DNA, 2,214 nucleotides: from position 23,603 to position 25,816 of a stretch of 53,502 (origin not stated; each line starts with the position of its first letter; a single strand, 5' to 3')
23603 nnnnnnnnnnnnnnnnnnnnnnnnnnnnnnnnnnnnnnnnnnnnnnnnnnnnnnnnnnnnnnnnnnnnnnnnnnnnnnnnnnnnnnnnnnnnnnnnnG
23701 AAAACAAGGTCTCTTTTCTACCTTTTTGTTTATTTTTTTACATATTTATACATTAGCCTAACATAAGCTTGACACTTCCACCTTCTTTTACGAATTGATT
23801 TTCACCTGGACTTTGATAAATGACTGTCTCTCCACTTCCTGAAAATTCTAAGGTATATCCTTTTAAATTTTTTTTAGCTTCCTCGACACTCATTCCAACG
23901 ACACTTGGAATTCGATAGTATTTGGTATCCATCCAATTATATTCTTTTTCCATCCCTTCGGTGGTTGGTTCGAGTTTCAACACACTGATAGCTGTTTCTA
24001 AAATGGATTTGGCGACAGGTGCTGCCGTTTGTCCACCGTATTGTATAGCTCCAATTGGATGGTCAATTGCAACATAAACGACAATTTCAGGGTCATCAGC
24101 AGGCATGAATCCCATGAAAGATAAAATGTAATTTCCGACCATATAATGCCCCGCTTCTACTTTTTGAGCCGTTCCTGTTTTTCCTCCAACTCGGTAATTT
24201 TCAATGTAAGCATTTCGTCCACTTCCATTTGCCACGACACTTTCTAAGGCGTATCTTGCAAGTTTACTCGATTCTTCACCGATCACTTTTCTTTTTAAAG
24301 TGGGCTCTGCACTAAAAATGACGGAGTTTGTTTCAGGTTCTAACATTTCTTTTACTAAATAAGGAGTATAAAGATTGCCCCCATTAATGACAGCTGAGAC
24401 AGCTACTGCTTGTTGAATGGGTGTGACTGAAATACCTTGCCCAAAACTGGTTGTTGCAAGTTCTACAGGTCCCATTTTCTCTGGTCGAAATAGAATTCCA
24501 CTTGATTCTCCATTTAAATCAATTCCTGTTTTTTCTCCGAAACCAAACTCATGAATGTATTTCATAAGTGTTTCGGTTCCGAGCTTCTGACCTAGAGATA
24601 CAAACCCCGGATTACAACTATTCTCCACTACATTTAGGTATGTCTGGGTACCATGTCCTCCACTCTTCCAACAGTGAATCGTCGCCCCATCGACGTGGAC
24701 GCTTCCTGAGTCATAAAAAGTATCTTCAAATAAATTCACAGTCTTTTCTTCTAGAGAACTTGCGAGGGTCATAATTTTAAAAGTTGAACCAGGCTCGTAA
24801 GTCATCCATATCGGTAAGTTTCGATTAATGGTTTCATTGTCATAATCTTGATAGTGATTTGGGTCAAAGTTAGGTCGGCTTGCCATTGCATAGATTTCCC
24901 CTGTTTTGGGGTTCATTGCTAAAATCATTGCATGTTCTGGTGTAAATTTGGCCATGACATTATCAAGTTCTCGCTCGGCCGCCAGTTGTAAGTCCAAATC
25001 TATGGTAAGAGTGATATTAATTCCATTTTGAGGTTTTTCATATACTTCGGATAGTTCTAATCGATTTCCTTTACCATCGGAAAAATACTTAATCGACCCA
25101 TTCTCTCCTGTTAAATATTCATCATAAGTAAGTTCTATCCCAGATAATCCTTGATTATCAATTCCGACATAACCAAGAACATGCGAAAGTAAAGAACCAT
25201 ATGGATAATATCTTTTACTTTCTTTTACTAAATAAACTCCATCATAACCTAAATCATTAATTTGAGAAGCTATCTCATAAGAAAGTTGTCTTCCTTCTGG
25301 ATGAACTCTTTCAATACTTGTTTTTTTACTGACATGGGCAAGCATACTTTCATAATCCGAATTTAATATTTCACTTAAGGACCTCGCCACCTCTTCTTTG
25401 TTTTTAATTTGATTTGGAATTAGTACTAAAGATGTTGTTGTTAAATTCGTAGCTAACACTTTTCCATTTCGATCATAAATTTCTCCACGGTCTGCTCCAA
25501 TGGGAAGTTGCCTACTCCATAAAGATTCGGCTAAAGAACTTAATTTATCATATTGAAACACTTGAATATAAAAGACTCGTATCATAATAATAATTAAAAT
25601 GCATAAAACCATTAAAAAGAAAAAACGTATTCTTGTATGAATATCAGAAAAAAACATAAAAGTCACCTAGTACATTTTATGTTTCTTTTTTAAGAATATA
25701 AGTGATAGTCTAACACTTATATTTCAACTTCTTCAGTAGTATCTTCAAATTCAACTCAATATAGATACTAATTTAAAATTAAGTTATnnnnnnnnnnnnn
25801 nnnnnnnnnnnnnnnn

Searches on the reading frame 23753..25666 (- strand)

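Call 37: search_protein_families(library=ncbifam, proteins=[window:23753-25666:-], max_evalue=0.00001)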
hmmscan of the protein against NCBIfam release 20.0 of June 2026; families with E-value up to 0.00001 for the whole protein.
window:23753-25666:- (637 aa): 18 families
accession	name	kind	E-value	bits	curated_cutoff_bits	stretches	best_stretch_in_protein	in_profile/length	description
TIGR02214.1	spoVD_pbp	equivalog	2.9e-214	713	688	1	15-637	4-635/636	stage V sporulation protein D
TIGR03423.1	pbp2_mrdA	equivalog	3.8e-113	379.1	455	1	12-560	2-591/593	penicillin-binding protein 2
NF053573.1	PBP2_PenA_Neis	exception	1.3e-82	278.2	1105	1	11-569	26-570/572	peptidoglycan D,D-transpeptidase PBP2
NF011685.0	PRK15105.1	subfamily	1.6e-73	248.3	737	1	19-569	30-567/588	peptidoglycan glycosyltransferase FtsI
NF038271.1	strep_PBP2X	exception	2.2e-72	244.4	1050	1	18-604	26-655/750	penicillin-binding protein PBP2X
NF008061.0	PRK10795.1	equivalog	8.8e-48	163.3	962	2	169-502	203-551/634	peptidoglycan DD-transpeptidase MrdA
NF051842.1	PBP4_5_Efaec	equivalog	2e-42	145.4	700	1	58-501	163-614/668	penicillin-binding protein PBP4(5)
NF038278.1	strep_PBP2B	exception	1.2e-35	123.1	975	2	165-537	255-655/678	penicillin-binding protein PBP2B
TIGR02074.1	PBP_1a_fam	subfamily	3.8e-26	92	508.75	1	206-560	210-533/535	PBP1A family penicillin-binding protein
NF000237.1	MECA_PBP2A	equivalog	3.6e-21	75.1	750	1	57-530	148-629/668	PBP2a family beta-lactam-resistant peptidoglycan transpeptidase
NF000409.1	MECA_pure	exception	2.5e-17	62.6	1490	1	58-530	149-629/668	PBP2a family beta-lactam-resistant peptidoglycan transpeptidase MecA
NF033378.1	MECD_PBP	exception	8.1e-17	60.8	1450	1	58-534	151-642/678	PBP2a family beta-lactam-resistant peptidoglycan transpeptidase MecD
NF000407.1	MECC_PBP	exception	8.4e-16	57.3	1500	1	58-517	146-614/665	PBP2a family beta-lactam-resistant peptidoglycan transpeptidase MecC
NF000408.1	MECA2_pure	exception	3.3e-15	55.3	1525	1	56-530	147-629/668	PBP2a family beta-lactam-resistant peptidoglycan transpeptidase MecA2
NF051885.1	tranpepglycosPbpC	equivalog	4.4e-15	55.3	900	1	207-503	283-547/632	multimodular transpeptidase-transglycosylase PbpC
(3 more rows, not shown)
